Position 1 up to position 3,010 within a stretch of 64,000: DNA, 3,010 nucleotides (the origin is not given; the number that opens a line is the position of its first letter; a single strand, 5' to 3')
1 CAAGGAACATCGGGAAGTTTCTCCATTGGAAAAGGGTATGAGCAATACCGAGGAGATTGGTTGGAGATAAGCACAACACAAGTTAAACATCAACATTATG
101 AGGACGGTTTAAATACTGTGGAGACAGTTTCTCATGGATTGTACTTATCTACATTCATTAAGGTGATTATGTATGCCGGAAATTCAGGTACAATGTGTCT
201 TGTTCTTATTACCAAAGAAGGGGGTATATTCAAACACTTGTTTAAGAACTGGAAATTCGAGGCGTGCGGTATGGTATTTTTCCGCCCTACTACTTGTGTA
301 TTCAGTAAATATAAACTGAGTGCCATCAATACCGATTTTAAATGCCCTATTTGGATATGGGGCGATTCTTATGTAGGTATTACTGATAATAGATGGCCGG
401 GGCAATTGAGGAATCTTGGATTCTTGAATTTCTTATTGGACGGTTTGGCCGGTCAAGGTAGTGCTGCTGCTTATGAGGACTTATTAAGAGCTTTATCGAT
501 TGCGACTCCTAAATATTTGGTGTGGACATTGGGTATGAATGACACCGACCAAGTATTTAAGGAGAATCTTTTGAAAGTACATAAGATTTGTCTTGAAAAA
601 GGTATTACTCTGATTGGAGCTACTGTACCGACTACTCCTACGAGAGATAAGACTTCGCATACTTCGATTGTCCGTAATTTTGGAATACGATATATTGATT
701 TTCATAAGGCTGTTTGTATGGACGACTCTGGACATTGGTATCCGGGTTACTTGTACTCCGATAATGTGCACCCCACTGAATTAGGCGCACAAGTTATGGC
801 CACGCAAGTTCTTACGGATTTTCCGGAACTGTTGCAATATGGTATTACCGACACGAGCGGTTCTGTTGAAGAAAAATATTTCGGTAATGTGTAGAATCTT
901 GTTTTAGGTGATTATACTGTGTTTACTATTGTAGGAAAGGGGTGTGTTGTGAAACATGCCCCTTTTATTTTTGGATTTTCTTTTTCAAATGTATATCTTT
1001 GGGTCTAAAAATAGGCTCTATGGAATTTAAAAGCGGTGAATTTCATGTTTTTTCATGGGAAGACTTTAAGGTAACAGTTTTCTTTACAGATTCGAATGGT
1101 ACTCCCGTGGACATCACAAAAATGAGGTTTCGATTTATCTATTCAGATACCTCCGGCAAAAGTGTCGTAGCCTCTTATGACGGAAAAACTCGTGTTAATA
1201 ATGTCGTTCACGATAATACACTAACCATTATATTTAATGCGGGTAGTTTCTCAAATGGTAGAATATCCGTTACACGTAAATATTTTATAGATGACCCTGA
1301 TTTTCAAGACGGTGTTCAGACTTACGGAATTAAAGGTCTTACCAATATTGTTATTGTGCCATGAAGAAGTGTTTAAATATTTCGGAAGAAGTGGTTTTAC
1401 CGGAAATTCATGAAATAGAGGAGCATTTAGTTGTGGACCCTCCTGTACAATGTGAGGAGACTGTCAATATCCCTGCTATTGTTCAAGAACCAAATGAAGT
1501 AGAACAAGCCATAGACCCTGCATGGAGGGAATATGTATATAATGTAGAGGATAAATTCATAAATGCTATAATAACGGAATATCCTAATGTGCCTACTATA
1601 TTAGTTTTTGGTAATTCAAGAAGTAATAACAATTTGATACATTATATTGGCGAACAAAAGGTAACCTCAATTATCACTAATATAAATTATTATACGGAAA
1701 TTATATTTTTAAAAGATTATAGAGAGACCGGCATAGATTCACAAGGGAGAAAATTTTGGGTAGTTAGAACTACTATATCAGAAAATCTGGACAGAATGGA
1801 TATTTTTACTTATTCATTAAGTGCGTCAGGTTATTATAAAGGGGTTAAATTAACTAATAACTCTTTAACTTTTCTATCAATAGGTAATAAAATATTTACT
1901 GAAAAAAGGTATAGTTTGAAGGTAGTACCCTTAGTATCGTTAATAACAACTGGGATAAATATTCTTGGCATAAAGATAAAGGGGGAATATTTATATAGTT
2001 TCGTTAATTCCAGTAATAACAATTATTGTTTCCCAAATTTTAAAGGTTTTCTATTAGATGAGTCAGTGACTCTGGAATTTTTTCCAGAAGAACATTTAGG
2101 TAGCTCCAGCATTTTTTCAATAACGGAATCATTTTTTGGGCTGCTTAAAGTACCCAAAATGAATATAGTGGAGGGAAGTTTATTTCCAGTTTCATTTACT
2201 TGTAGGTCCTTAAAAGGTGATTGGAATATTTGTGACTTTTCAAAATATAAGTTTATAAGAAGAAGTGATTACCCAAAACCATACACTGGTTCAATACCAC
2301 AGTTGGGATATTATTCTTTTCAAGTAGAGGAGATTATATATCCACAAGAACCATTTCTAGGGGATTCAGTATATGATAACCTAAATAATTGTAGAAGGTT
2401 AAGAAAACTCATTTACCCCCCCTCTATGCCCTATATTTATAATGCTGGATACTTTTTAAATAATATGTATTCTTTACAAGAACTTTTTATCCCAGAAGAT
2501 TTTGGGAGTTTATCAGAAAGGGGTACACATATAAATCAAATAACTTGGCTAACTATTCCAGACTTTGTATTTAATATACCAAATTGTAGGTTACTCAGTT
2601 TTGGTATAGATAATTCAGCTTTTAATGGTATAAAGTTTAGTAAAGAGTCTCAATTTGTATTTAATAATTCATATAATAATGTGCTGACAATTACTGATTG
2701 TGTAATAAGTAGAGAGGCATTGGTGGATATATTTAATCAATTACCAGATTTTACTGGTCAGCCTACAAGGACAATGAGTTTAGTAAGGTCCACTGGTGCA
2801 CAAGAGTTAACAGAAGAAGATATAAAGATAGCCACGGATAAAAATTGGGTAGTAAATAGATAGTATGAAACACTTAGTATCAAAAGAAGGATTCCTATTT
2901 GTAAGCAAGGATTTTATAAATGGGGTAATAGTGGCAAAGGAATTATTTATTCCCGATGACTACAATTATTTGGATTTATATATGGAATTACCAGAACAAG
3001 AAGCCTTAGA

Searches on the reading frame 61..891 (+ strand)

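Call 31: search_protein_families(library=phrogs, proteins=[window:61-891:+], max_evalue=0.001)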
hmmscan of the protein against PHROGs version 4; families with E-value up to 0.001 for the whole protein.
window:61-891:+ (277 aa): 0 families

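Call 72: search_protein_families(library=pfam, proteins=[window:61-891:+], max_evalue=0.01)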
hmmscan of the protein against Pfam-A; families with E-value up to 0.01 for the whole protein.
window:61-891:+ (277 aa): 3 families
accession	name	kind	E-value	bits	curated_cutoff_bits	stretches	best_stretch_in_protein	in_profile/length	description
PF13472.12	Lipase_GDSL_2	-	2.3e-06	28.6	32.9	1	106-244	16-177/178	GDSL-like Lipase/Acylhydrolase family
PF19040.6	SGNH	-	0.00033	20.9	27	1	205-250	199-246/248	SGNH domain (fused to AT3 domains)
PF00657.28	Lipase_GDSL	-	0.0011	19.6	23.6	0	205-249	164-207/208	GDSL-like Lipase/Acylhydrolase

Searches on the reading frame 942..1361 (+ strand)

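Call 31: search_protein_families(library=phrogs, proteins=[window:942-1361:+], max_evalue=0.001)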
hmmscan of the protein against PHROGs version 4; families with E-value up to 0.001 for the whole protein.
window:942-1361:+ (140 aa): 1 family
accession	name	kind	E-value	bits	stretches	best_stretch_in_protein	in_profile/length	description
phrog_1084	-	unknown function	0.00041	21.4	1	41-98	17-74/123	unknown function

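Call 72: search_protein_families(library=pfam, proteins=[window:942-1361:+], max_evalue=0.01)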
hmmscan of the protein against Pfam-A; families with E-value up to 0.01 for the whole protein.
window:942-1361:+ (140 aa): 0 families

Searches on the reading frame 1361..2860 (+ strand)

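Call 31: search_protein_families(library=phrogs, proteins=[window:1361-2860:+], max_evalue=0.001)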
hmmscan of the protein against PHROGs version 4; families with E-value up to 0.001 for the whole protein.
window:1361-2860:+ (500 aa): 0 families

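Call 72: search_protein_families(library=pfam, proteins=[window:1361-2860:+], max_evalue=0.01)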
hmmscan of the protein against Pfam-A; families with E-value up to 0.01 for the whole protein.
window:1361-2860:+ (500 aa): 1 family
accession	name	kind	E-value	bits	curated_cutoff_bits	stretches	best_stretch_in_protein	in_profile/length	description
PF13433.12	Peripla_BP_5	-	0.0018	17.9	27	1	87-168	175-257/363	Periplasmic binding protein domain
